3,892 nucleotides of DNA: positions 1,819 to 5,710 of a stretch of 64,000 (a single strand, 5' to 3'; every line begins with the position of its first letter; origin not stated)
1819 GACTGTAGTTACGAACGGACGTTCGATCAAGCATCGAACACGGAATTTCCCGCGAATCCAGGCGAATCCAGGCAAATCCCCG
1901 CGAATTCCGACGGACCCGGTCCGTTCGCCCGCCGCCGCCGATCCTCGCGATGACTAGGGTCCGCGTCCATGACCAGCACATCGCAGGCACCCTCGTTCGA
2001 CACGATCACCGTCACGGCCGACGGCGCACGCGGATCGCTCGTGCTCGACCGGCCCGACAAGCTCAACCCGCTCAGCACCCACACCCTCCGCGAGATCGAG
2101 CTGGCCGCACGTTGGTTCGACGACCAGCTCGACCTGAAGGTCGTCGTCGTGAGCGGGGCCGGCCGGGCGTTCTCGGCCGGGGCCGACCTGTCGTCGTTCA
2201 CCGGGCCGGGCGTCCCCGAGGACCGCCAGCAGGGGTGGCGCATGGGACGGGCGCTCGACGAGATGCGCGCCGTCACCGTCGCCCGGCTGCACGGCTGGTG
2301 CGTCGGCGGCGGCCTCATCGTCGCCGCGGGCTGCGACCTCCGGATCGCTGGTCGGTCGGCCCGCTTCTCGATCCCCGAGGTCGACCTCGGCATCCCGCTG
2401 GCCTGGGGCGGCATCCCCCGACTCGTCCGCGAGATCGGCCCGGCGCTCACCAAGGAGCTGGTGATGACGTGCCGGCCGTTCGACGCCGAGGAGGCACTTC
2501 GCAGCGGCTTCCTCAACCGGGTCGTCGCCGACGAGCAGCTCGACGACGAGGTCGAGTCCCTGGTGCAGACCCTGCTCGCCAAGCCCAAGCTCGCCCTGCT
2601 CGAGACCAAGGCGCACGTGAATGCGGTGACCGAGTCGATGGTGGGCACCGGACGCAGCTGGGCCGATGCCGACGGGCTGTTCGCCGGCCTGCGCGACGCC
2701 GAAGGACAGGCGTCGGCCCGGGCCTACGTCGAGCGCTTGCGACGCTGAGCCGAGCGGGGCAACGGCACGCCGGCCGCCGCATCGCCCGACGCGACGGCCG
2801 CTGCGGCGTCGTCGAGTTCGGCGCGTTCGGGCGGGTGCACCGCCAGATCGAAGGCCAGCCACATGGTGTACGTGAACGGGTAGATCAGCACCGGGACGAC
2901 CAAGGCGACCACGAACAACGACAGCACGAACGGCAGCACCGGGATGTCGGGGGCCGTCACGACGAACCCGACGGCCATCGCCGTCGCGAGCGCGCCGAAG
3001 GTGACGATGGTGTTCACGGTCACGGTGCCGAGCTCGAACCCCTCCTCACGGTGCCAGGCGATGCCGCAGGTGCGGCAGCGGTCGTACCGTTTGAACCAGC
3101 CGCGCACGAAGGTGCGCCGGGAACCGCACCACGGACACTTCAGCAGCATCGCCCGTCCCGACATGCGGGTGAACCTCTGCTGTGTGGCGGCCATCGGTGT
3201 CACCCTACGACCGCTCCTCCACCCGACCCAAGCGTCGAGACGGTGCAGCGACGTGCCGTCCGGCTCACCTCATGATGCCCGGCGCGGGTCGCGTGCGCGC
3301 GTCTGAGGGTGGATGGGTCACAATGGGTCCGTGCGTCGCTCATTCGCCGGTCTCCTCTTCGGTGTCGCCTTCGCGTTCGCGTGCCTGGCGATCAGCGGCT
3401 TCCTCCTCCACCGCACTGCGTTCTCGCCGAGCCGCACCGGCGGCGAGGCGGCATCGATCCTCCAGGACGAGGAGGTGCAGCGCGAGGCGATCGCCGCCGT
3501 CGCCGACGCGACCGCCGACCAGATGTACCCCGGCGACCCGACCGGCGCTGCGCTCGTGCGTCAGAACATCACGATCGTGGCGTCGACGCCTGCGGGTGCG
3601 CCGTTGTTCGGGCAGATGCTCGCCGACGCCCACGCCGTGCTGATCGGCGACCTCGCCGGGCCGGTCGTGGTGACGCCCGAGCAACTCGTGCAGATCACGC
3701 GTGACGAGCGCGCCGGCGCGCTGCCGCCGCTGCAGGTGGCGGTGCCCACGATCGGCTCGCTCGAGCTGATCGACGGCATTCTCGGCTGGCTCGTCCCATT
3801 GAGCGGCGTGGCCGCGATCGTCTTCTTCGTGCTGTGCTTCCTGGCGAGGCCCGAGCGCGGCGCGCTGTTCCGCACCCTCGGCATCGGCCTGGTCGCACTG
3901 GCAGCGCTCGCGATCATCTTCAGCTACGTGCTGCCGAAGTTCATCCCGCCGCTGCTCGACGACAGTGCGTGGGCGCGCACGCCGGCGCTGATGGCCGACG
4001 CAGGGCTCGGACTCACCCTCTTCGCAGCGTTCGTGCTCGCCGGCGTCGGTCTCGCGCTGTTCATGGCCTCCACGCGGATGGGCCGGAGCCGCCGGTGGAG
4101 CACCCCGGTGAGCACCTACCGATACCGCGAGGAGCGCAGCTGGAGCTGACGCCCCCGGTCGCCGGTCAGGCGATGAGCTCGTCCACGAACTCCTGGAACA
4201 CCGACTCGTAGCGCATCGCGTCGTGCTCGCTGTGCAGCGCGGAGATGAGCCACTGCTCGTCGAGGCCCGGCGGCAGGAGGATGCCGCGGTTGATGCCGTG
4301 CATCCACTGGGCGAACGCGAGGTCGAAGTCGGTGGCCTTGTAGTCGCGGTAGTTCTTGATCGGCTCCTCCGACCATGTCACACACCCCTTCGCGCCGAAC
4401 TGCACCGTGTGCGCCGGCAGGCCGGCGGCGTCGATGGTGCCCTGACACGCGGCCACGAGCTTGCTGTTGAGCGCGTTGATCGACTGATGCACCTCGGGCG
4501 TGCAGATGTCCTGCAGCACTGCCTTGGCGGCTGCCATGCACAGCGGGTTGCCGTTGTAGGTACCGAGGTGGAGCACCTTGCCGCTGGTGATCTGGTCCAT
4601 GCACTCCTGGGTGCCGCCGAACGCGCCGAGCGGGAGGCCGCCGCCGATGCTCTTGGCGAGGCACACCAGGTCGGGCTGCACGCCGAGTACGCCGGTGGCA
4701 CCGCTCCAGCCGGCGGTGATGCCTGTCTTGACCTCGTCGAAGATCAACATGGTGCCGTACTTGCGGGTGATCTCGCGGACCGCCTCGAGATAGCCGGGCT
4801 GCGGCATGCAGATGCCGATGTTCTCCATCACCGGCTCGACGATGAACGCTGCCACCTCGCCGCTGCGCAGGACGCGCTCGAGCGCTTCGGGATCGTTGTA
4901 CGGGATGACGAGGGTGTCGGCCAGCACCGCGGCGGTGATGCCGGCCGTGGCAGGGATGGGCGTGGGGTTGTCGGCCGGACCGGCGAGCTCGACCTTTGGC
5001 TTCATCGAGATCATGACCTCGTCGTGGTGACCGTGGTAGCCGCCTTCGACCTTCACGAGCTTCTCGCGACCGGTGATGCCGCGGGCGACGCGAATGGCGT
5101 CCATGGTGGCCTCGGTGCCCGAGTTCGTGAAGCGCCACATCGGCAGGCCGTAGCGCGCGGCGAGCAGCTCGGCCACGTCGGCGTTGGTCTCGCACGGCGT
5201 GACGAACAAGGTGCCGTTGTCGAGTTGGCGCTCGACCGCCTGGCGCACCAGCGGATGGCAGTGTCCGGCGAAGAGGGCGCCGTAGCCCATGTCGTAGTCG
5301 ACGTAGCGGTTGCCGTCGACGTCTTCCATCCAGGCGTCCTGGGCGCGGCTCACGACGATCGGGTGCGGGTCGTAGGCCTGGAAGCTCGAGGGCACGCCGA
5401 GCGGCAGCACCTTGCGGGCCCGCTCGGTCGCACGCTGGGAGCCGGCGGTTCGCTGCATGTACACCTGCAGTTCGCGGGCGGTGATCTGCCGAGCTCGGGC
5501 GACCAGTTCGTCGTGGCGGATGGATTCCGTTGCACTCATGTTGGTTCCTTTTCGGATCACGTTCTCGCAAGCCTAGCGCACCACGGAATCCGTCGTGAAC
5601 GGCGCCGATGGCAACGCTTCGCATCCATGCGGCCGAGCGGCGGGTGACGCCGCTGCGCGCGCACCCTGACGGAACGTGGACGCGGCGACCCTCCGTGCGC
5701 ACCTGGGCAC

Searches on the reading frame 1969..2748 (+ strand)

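Call 13: search_protein_families(library=pfam, proteins=[window:1969-2748:+], max_evalue=0.001)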
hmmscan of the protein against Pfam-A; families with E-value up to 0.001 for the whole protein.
window:1969-2748:+ (259 aa): 2 families
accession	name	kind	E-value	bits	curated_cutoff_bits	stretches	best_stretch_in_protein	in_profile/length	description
PF00378.25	ECH_1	-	2.5e-40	138.8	27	1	25-257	10-244/251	Enoyl-CoA hydratase/isomerase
PF16113.10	ECH_2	-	1.2e-23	84.6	27.2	1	23-205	3-191/335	Enoyl-CoA hydratase/isomerase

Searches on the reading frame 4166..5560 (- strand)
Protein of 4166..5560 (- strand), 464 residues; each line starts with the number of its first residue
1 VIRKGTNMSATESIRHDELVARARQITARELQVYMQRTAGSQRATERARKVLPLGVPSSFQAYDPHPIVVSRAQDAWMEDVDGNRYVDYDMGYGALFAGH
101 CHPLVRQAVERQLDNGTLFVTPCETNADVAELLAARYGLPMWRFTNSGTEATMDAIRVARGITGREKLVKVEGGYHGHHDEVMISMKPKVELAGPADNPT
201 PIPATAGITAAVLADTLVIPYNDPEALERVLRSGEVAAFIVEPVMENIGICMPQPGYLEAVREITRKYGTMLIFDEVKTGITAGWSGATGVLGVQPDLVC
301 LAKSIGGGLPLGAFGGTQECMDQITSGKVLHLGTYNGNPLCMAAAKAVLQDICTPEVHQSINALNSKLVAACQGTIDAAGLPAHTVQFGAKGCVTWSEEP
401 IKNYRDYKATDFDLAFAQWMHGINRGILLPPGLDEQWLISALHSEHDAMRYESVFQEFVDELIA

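Call 13: search_protein_families(library=pfam, proteins=[window:4166-5560:-], max_evalue=0.001)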
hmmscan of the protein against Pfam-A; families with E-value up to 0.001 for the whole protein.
window:4166-5560:- (464 aa): 1 family
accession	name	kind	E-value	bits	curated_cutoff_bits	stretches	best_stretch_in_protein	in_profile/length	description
PF00202.27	Aminotran_3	-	3e-66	224.2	30.5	1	63-370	6-324/403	Aminotransferase class-III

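Call 17: find_related_loci(query=window:4166-5560:-, collection=genome_contigs, flank=10000)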
Query window:4166-5560:- (464 aa) in genome_contigs; peptide patterns used: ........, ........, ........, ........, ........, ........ (x = any residue, [..] = any of these).
565 stretches matched a pattern; 546 encode a relative of the query (tblastn E <= 1e-3); the best 80 are kept; 80 distinct loci.
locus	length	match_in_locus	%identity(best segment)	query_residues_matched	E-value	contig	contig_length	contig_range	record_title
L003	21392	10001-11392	98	1-464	0e+0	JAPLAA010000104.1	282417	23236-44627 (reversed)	MAG: Actinomycetota bacterium isolate LacPavin_0818_WC50_MAG_70_14 LacPavin_0818_WC50_scaffold_29275, whole genome shotg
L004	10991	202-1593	97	1-464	0e+0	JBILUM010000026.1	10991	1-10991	MAG: Ilumatobacteraceae bacterium isolate ME2018-08-06_3300044608_group8_bin193 Rohwer_bin109_scaffold_8439_c1, whole ge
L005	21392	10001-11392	97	1-464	0e+0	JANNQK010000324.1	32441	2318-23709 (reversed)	MAG: Actinomycetes bacterium isolate SOY_31_metabat_454 SOY_31_k141_2166223, whole genome shotgun sequence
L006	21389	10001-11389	93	1-463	0e+0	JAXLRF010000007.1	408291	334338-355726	MAG: Acidimicrobiales bacterium isolate STL-ACT2 C2.190.fa-7, whole genome shotgun sequence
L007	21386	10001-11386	88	1-462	0e+0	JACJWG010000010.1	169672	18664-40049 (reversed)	MAG: Acidimicrobiaceae bacterium isolate HK-STAS-ACTI-3 HK-STAS-ACTI-3_10, whole genome shotgun sequence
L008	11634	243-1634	87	1-464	0e+0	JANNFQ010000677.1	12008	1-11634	MAG: Acidimicrobiaceae bacterium isolate OTE_75_metabat_281 OTE_75_k141_4444345, whole genome shotgun sequence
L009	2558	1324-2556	97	1-411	0e+0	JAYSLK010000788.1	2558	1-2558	MAG: Actinomycetota bacterium isolate GFS_1044 GFS_1044_787, whole genome shotgun sequence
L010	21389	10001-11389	84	2-464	0e+0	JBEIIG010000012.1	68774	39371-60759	MAG: Acidimicrobiaceae bacterium isolate Sample-102-S76-bin-61 Sample_102_S76-bin_61-k141_471707, whole genome shotgun s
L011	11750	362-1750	84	2-464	0e+0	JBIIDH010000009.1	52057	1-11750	MAG: Ilumatobacteraceae bacterium isolate ME2000-08-17pf_3300042335_group1_bin16 Rohwer_bin98_scaffold_244_c1, whole gen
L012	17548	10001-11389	84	2-464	0e+0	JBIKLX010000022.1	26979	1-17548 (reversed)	MAG: Ilumatobacteraceae bacterium isolate ME2014-08-28_3300035662_group5_bin23 Rohwer_bin102_scaffold_1139_c1, whole gen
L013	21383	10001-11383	83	4-464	0e+0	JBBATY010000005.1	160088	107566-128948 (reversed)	MAG: Ilumatobacteraceae bacterium isolate EUL_283 ctg5-EUL_283, whole genome shotgun sequence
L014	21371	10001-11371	84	8-464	0e+0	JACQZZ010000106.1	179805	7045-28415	MAG: Actinomycetota bacterium isolate NC_groundwater_1580_Pr3_B-0.1um_68_13 SR-2_scaffold_141_3758950, whole genome shot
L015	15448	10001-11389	83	2-464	0e+0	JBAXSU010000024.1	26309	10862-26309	MAG: Actinomycetota bacterium isolate ELA617 MAG617_24, whole genome shotgun sequence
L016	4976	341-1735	83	1-464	0e+0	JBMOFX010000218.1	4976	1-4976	MAG: Ilumatobacteraceae bacterium isolate Deming_bin.269 contig59844, whole genome shotgun sequence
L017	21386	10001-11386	84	2-463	0e+0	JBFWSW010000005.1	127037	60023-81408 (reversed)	MAG: Ilumatobacteraceae bacterium isolate CA_2019_TPBF_32 NODE_1332_length_127037_cov_10.817965_TPBF, whole genome shotg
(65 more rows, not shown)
